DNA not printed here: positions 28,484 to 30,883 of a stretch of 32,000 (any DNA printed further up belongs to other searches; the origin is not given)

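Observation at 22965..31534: Seven-gene membrane-anchored heme/copper module upstream of nxr: candidate uncharacterised NXR-to-quinone coupling complex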

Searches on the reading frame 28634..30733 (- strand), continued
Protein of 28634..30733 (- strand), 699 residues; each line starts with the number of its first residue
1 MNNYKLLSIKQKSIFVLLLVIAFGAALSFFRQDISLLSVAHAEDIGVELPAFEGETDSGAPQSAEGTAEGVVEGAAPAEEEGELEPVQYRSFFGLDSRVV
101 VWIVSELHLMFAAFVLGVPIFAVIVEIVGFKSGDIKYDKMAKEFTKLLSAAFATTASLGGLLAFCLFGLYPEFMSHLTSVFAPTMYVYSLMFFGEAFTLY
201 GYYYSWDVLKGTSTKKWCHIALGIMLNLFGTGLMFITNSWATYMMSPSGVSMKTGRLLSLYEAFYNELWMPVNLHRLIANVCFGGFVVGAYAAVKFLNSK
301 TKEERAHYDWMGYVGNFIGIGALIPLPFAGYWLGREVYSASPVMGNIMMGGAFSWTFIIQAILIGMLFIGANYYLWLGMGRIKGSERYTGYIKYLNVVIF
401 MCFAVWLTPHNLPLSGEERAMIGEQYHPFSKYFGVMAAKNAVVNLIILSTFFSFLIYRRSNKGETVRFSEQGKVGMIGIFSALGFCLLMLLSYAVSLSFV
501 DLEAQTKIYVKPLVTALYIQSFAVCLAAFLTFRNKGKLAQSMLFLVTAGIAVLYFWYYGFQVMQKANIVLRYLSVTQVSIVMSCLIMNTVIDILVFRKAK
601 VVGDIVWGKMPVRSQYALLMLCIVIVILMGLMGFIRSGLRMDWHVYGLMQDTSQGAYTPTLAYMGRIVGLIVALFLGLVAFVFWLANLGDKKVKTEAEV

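Call 30: find_related_loci(query=A1, collection=genome_contigs, flank=10000)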
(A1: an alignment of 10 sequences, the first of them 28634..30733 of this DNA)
Query A1 (699 aa) in genome_contigs; peptide patterns used: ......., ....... (x = any residue, [..] = any of these).
598 stretches matched a pattern (row limit reached: there are more); 582 encode a relative of the query (tblastn E <= 1e-3); the best 80 are kept; 80 distinct loci.
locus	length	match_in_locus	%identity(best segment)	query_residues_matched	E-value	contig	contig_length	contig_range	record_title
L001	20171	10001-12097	86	1-698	0e+0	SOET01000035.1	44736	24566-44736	MAG: Candidatus Kuenenia hertensis isolate YC6 NODE_2307_length_44736_cov_272.694300, whole genome shotgun sequence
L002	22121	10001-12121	79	1-698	0e+0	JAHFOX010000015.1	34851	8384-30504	MAG: Planctomycetota bacterium isolate nzgw513 NODE_288_length_34852_cov_6.728398, whole genome shotgun sequence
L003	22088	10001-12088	80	1-698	0e+0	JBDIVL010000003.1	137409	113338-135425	MAG: Candidatus Brocadiaceae bacterium isolate Bin_5 NODE_89_length_137409_cov_8.846848, whole genome shotgun sequence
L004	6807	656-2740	80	1-689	0e+0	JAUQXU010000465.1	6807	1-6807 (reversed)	MAG: Candidatus Brocadia sp. isolate BIN37 contig_306558, whole genome shotgun sequence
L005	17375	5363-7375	82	26-694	0e+0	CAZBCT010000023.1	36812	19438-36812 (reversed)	MAG TPA_asm: uncultured Candidatus Brocadia sp. isolate SRP323723_co1_49 genome assembly, contig: NODE_920_length_36812_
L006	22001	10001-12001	82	30-694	0e+0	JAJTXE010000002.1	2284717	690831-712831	MAG: Candidatus Brocadia sp. isolate DTUAMX2 2-Genome30, whole genome shotgun sequence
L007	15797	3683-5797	79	1-698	0e+0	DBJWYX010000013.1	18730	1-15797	MAG TPA_asm: Candidatus Wunengus sp. YC64 NODE_1211_length_18730_cov_7.771138, whole genome shotgun sequence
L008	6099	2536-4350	73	85-686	0e+0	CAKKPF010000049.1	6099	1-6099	Candidatus Brocadiaceae bacterium isolate Hainich-H41-bin245-1 genome assembly, contig: H41-bin245_1_Hain_H41_02um_R2_12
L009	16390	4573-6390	71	85-692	0e+0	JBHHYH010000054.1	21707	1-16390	MAG: Candidatus Scalinduaceae bacterium isolate Maj_2_bin.64 NODE_1139_length_21707_cov_30.767042, whole genome shotgun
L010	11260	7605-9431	68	85-694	0e+0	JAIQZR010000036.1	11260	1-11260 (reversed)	MAG: Candidatus Scalindua sp. isolate OFTM180 OFTM180_35, whole genome shotgun sequence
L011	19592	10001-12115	79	1-698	0e+0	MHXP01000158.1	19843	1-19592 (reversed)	MAG: Planctomycetes bacterium GWA2_39_15 gwa2_scaffold_4548, whole genome shotgun sequence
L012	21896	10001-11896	61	62-697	0e+0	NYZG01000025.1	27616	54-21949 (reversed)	MAG: Candidatus Poribacteria bacterium isolate ARS61 43004, whole genome shotgun sequence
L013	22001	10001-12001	82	30-694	0e+0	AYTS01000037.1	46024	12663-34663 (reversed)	MAG: Candidatus Brocadia carolinensis isolate 26THWARD NODE_20_length_46024_cov_20.7628_ID_39, whole genome shotgun sequ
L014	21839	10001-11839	62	83-692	0e+0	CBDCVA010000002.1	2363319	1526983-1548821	MAG: Candidatus Latescibacterota bacterium isolate bb234c53-c0f8-4b28-8135-e2c33dbce641 genome assembly, contig: contig_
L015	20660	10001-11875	60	78-699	0e+0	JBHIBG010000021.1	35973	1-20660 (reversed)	MAG: Candidatus Methylomirabilia bacterium isolate K_2_bin.23 NODE_378_length_35973_cov_40.727490, whole genome shotgun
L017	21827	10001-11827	59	88-692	0e+0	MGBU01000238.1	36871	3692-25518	MAG: Candidatus Rokubacteria bacterium GWA2_73_35 gwa2_scaffold_6149, whole genome shotgun sequence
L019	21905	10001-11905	56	56-694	0e+0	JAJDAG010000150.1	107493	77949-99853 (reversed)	MAG: candidate division KSB1 bacterium isolate OFTM72 OFTM72_149, whole genome shotgun sequence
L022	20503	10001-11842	53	89-699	0e+0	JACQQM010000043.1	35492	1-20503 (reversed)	MAG: Nitrospirae bacterium isolate NC_groundwater_1333_Ag_S-0.2um_61_61 S_p2_S4_coassembly_k141_1213390, whole genome sh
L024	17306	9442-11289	54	72-690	0e+0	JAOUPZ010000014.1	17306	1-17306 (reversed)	MAG: Deltaproteobacteria bacterium isolate 8_1_Oct_SF_Bin72 8_1_Oct_SF_Bin72_scaffold_1688_c1, whole genome shotgun sequ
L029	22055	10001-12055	48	68-692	0e+0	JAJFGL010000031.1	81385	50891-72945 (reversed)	MAG: Kiloniellaceae bacterium isolate OFTM267 OFTM267_30, whole genome shotgun sequence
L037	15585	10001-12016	48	84-692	0e+0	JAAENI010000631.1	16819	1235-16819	MAG: Hyphomicrobiales bacterium isolate Bse_28 BseG_CONTIG2733824, whole genome shotgun sequence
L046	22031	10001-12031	47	85-698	0e+0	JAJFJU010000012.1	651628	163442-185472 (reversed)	MAG: Gammaproteobacteria bacterium isolate OFTM67 OFTM67_11, whole genome shotgun sequence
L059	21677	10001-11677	46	83-699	5e-170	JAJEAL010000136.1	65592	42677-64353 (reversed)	MAG: Candidatus Poribacteria bacterium isolate jk18x7bins.5 k141_1791100, whole genome shotgun sequence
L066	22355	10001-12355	55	87-692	1e-166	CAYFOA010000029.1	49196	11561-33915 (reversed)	MAG TPA_asm: uncultured Rickettsiales bacterium isolate ERP019367_co1_6 genome assembly, contig: NODE_791_length_49196_c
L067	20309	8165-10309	53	88-698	9e-167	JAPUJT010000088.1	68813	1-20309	MAG: Planctomycetota bacterium isolate KW1-S15_114 KW1-S15_114_cg88, whole genome shotgun sequence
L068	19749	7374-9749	54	86-697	6e-166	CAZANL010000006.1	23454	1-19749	MAG TPA_asm: uncultured Planctomycetota bacterium isolate SRP308112_co1_43 genome assembly, contig: NODE_3191_length_234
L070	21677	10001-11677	43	63-692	5e-165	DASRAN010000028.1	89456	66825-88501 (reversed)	MAG TPA_asm: Patescibacteria group bacterium isolate SMAG_U11119 k141_2126637, whole genome shotgun sequence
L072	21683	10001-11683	45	83-699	1e-164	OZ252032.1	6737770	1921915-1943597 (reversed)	MAG: Candidatus Poribacteria bacterium isolate aa3f26ad-70d9-470a-add4-ad97223fdacd genome assembly, chromosome: 1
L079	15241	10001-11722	43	36-691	7e-161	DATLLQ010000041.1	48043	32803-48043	MAG TPA_asm: Vicinamibacterales bacterium isolate SMAG_U13752 k141_17973, whole genome shotgun sequence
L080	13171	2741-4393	46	80-698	6e-161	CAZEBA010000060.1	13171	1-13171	MAG TPA_asm: uncultured Gemmatimonadota bacterium isolate SRP321284_co1_122 genome assembly, contig: NODE_5925_length_13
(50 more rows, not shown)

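Call 43: find_homologous_proteins(query=A2, max_evalue=1e-20)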
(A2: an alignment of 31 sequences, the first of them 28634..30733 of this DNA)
Query A2 (31 sequences) (699 aa, profile of the alignment): 7379 proteins with E <= 1e-20 among 8000 candidates; the best 120 are listed.
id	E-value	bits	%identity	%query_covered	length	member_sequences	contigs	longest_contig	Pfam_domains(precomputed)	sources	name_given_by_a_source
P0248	0.0e+0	1229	59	78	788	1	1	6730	PF01654.23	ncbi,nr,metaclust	ncbi:MAG: hypothetical protein A3F92_16770 [Candidatus Rokubacteria bacterium RIFCSPLOWO2_12_FULL_71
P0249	0.0e+0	1063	60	88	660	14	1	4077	PF01654.23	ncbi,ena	ncbi:MAG: cytochrome ubiquinol oxidase subunit I [candidate division NC10 bacterium]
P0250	0.0e+0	1061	61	91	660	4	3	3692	PF01654.23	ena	-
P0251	0.0e+0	1059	63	87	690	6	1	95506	PF01654.23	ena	-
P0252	0.0e+0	1059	64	89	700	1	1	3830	PF01654.23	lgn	-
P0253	0.0e+0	1055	61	87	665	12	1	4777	PF01654.23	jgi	-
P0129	0.0e+0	1054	86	100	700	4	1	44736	PF01654.23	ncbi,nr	ncbi:MAG: hypothetical protein E3K37_13830 [Candidatus Kuenenia sp.]|nr:hypothetical protein [Candid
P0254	0.0e+0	1053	62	88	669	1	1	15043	PF01654.23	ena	-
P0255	0.0e+0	1053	61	90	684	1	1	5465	PF01654.23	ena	-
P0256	0.0e+0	1052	63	88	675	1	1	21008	PF01654.23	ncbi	-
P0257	0.0e+0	1052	60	87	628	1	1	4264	PF01654.23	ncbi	-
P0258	0.0e+0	1051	63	87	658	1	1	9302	PF01654.23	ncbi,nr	ncbi:cytochrome ubiquinol oxidase subunit I [candidate division TA06 bacterium]|nr:cytochrome ubiqui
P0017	0.0e+0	1051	97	100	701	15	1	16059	PF01654.23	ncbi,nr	ncbi:MAG: cytochrome ubiquinol oxidase subunit I [Candidatus Kuenenia sp.]|nr:cytochrome ubiquinol o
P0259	0.0e+0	1050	59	89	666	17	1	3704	PF01654.23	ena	-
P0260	0.0e+0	1050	61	89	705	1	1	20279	PF01654.23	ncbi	ncbi:MAG: cytochrome ubiquinol oxidase subunit I [Candidatus Binatia bacterium]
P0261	0.0e+0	1049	63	88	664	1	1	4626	PF01654.23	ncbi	-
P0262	0.0e+0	1049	59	90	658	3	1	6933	PF01654.23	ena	-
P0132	0.0e+0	1049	82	96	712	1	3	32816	PF01654.23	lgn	-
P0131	0.0e+0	1048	81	100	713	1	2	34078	PF01654.23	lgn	-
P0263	0.0e+0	1048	60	89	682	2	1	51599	PF01654.23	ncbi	ncbi:MAG: cytochrome ubiquinol oxidase subunit I [Candidatus Methylomirabilales bacterium]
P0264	0.0e+0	1047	63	88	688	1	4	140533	PF01654.23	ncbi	-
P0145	0.0e+0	1046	78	99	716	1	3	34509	PF01654.23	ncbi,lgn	-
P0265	0.0e+0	1046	62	89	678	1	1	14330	PF01654.23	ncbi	ncbi:MAG: cytochrome ubiquinol oxidase subunit I [Candidatus Binatia bacterium]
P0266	0.0e+0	1046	60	88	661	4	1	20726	PF01654.23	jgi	jgi:hypothetical protein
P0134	0.0e+0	1046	81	99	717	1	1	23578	PF01654.23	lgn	-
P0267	0.0e+0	1046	59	89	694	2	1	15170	PF01654.23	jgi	-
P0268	0.0e+0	1045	61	89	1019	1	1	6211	PF00034.27,PF01654.23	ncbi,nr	ncbi:MAG: hypothetical protein D6736_10385 [Nitrospinota bacterium]|nr:MAG: hypothetical protein D67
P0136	0.0e+0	1045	79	100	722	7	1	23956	PF01654.23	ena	-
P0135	0.0e+0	1045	79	100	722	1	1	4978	PF01654.23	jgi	-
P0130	0.0e+0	1045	81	100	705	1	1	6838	PF01654.23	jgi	-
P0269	0.0e+0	1044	58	87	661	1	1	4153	PF01654.23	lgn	-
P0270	0.0e+0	1044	59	89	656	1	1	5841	PF01654.23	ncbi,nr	ncbi:MAG: cytochrome ubiquinol oxidase subunit I [Candidatus Rokubacteria bacterium]|nr:cytochrome u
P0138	0.0e+0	1044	80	100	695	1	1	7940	PF01654.23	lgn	-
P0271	0.0e+0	1044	61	89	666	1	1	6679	PF01654.23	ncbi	-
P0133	0.0e+0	1044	84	93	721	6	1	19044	PF01654.23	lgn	-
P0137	0.0e+0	1044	79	99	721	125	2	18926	PF01654.23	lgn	-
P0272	0.0e+0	1043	65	87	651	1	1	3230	PF01654.23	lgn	-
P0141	0.0e+0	1043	79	99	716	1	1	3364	PF01654.23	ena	-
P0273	0.0e+0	1043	60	86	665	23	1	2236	PF01654.23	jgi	-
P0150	0.0e+0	1043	84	88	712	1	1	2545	PF01654.23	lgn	-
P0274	0.0e+0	1043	62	90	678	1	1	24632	PF01654.23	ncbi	ncbi:MAG: cytochrome ubiquinol oxidase subunit I [Anaerolineae bacterium]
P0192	0.0e+0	1043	69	90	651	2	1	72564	PF01654.23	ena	-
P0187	0.0e+0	1043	69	89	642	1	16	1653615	PF01654.23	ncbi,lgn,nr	ncbi:MAG: hypothetical protein D8M57_05720 [Candidatus Scalindua sp. AMX11]|nr:hypothetical protein 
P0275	0.0e+0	1042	59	88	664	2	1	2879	PF01654.23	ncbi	-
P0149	0.0e+0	1042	78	100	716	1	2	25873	PF01654.23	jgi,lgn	-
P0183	0.0e+0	1042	70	89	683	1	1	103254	PF01654.23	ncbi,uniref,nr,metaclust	ncbi:MAG: subunit 1 of alternative cytochrome bd quinol oxidase (CydA) [Candidatus Scalindua rubra]|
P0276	0.0e+0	1042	62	90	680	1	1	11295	PF01654.23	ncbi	ncbi:MAG: cytochrome ubiquinol oxidase subunit I [Bacteroidota bacterium]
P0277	0.0e+0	1042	59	88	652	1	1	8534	PF01654.23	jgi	jgi:hypothetical protein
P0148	0.0e+0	1042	82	93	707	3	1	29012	PF01654.23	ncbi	ncbi:MAG TPA: cytochrome ubiquinol oxidase subunit I [Candidatus Brocadiaceae bacterium]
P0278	0.0e+0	1042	61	88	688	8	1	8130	PF01654.23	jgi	jgi:hypothetical protein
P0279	0.0e+0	1042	61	86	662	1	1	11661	PF01654.23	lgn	-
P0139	0.0e+0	1041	78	100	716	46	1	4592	PF01654.23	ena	-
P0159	0.0e+0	1041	71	87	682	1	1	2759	PF01654.23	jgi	jgi:hypothetical protein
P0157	0.0e+0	1041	71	87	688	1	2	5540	PF01654.23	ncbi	-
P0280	0.0e+0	1041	62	89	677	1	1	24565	PF01654.23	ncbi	ncbi:MAG: cytochrome ubiquinol oxidase subunit I [Candidatus Methylomirabilales bacterium]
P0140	0.0e+0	1040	78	100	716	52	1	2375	PF01654.23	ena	-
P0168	0.0e+0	1040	71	90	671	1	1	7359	PF01654.23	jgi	jgi:cytochrome bd ubiquinol oxidase subunit I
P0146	0.0e+0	1040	80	96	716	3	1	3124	PF01654.23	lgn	-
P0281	0.0e+0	1039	59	89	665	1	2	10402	PF01654.23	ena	-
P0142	0.0e+0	1039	82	95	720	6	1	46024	PF01654.23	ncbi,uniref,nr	ncbi:MAG: hypothetical protein AYP45_04495 [Candidatus Brocadia carolinensis]|uniref:Cytochrome ubiq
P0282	0.0e+0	1039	61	88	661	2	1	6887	PF01654.23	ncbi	-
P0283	0.0e+0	1039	59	87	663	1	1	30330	PF01654.23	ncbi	-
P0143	0.0e+0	1039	78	100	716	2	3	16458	PF01654.23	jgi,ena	-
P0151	0.0e+0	1038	72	88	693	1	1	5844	PF01654.23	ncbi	ncbi:MAG: cytochrome ubiquinol oxidase subunit I [Candidatus Scalindua sp.]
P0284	0.0e+0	1038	63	88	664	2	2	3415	PF01654.23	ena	-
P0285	0.0e+0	1038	59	87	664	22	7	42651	PF01654.23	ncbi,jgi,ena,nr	ncbi:MAG TPA: hypothetical protein DDZ42_17815 [Candidatus Rokubacteria bacterium]|nr:MAG: hypotheti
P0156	0.0e+0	1038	73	87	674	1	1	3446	PF01654.23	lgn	-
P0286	0.0e+0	1038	61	89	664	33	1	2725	PF01654.23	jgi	-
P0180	0.0e+0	1038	71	87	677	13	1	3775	PF01654.23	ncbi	-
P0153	0.0e+0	1038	72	88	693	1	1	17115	PF01654.23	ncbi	-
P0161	0.0e+0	1038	70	91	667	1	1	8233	PF01654.23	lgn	-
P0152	0.0e+0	1037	72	88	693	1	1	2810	PF01654.23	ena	-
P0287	0.0e+0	1037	61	87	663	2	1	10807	PF01654.23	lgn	-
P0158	0.0e+0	1037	71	91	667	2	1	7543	PF01654.23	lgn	-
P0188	0.0e+0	1037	70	89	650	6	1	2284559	PF01654.23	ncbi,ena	-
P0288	0.0e+0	1037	64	87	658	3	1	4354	PF01654.23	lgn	-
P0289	0.0e+0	1037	61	88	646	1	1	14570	PF01654.23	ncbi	-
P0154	0.0e+0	1037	73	87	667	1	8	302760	PF01654.23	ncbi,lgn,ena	ncbi:MAG: cytochrome ubiquinol oxidase subunit I [Planctomycetota bacterium]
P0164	0.0e+0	1036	73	87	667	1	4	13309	PF01654.23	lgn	-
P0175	0.0e+0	1036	71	87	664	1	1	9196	PF01654.23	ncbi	ncbi:MAG: cytochrome ubiquinol oxidase subunit I, partial [Candidatus Scalindua sp.]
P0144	0.0e+0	1036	78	100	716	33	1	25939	PF01654.23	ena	-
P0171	0.0e+0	1036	71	87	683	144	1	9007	PF01654.23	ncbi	-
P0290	0.0e+0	1036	62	88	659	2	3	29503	PF01654.23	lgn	-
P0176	0.0e+0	1036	73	88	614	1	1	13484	PF01654.23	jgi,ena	-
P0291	0.0e+0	1035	58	89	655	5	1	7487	PF01654.23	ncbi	-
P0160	0.0e+0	1035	72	87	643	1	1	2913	PF01654.23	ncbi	-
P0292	0.0e+0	1035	56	93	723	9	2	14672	PF01654.23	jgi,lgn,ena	-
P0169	0.0e+0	1035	72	87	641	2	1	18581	PF01654.23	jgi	jgi:cytochrome bd ubiquinol oxidase subunit I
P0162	0.0e+0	1035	72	87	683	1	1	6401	PF01654.23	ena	-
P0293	0.0e+0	1035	61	87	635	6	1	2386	PF01654.23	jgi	jgi:hypothetical protein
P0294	0.0e+0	1035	63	87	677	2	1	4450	PF01654.23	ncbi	-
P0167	0.0e+0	1034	72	87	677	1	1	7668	PF01654.23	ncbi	-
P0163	0.0e+0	1034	72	87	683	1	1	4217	PF01654.23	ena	-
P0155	0.0e+0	1034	72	87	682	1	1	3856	PF01654.23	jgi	jgi:cytochrome bd ubiquinol oxidase subunit I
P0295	0.0e+0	1034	58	87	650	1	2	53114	PF01654.23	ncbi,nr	ncbi:MAG: cytochrome ubiquinol oxidase subunit I [Candidatus Rokubacteria bacterium]|nr:cytochrome u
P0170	0.0e+0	1033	72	87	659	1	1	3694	PF01654.23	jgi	jgi:hypothetical protein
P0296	0.0e+0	1033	60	89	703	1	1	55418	PF01654.23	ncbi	ncbi:MAG: cytochrome ubiquinol oxidase subunit I [Nitrospinota bacterium]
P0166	0.0e+0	1033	72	87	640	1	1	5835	PF01654.23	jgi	jgi:hypothetical protein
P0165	0.0e+0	1033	72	87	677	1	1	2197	PF01654.23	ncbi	-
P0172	0.0e+0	1032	72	87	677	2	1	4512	PF01654.23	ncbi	-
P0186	0.0e+0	1032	70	88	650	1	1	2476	PF01654.23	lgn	-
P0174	0.0e+0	1032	72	87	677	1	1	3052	PF01654.23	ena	-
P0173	0.0e+0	1032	72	87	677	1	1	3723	PF01654.23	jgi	jgi:hypothetical protein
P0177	0.0e+0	1032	70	87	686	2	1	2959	PF01654.23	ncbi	-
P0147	0.0e+0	1032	78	99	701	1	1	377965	PF01654.23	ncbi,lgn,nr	ncbi:MAG: cytochrome ubiquinol oxidase subunit I [Candidatus Brocadiaceae bacterium]|nr:cytochrome u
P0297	0.0e+0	1031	58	88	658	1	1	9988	PF01654.23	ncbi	ncbi:MAG: cytochrome ubiquinol oxidase subunit I, partial [Nitrospinota bacterium]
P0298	0.0e+0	1031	61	88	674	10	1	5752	PF01654.23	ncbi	ncbi:MAG: cytochrome ubiquinol oxidase subunit I [bacterium]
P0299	0.0e+0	1030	56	91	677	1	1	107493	PF01654.23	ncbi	-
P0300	0.0e+0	1030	61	90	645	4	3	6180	PF01654.23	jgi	jgi:hypothetical protein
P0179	0.0e+0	1030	70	88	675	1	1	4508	PF01654.23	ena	-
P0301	0.0e+0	1029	58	87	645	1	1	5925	PF01654.23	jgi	jgi:cytochrome bd-type quinol oxidase subunit 1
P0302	0.0e+0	1029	58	87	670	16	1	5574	PF01654.23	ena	-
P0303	0.0e+0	1029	51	87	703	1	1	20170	PF01654.23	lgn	-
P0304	0.0e+0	1028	53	69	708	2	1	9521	PF01654.23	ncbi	-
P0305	0.0e+0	1027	48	87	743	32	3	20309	PF01654.23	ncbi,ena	-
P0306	0.0e+0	1027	55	68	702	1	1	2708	PF01654.23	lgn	-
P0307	0.0e+0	1027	47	90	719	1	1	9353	PF01654.23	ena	-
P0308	0.0e+0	1027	59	87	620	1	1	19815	PF01654.23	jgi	jgi:hypothetical protein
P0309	0.0e+0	1027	59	86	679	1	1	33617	PF01654.23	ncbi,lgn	-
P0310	0.0e+0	1026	47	88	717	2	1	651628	PF01654.23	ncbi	-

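Call 64: predict_structure(alignment_id=A3)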
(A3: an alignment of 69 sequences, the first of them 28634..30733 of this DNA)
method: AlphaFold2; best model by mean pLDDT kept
length: 699 residues; sequences in the alignment: 69
mean_pLDDT: 83.4   pTM: 0.84
mean pLDDT of the five models: 83.4, 81.6, 80.6, 80.1, 78.9
residues with pLDDT >= 90: 414; 70-90: 141; 50-70: 78; < 50: 66
segments of 3 or more residues with pLDDT < 50: 1-8, 38-84
pLDDT, mean of each block of 10 residues (from residue 1): 46 74 72 51 41 38 38 43 63 85 92 92 94 92 92 93 91 88 92 95 93 94 97 93 86 87 91 94 95 95 95 94 94 83 62 67 93 94 92 89 78 61 64 76 94 94 93 95 98 95 92 98 98 97 98 93 87 93 98 95 94 95 94 61 56 69 85 94 79 50
secondary structure, 60 per line:
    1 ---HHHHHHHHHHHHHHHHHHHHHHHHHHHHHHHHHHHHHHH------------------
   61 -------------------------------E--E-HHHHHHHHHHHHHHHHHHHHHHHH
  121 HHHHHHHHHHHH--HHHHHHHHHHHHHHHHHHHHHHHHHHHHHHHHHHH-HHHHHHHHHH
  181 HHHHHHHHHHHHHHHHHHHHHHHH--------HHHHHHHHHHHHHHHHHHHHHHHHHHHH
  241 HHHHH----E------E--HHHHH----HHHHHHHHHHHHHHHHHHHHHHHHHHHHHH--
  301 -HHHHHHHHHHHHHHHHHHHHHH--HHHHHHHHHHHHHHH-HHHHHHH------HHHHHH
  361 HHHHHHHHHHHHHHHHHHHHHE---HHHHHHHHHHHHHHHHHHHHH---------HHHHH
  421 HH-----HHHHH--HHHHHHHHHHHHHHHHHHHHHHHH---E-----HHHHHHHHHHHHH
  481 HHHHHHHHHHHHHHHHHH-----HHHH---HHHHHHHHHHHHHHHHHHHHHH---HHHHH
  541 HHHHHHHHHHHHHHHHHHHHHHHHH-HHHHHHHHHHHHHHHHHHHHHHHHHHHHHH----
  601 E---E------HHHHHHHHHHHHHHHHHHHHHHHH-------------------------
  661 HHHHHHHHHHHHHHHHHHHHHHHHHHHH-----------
elements in order (helices of 4 or more, strands of 3 or more residues): H4-42 H97-132 H135-169 H171-204 H213-245 H260-264 H269-298 H302-323 H326-340 H342-348 H355-381 H386-406 H416-422 H428-432 H435-458 H468-498 H504-507 H511-532 H536-565 H567-596 H612-635 H661-688
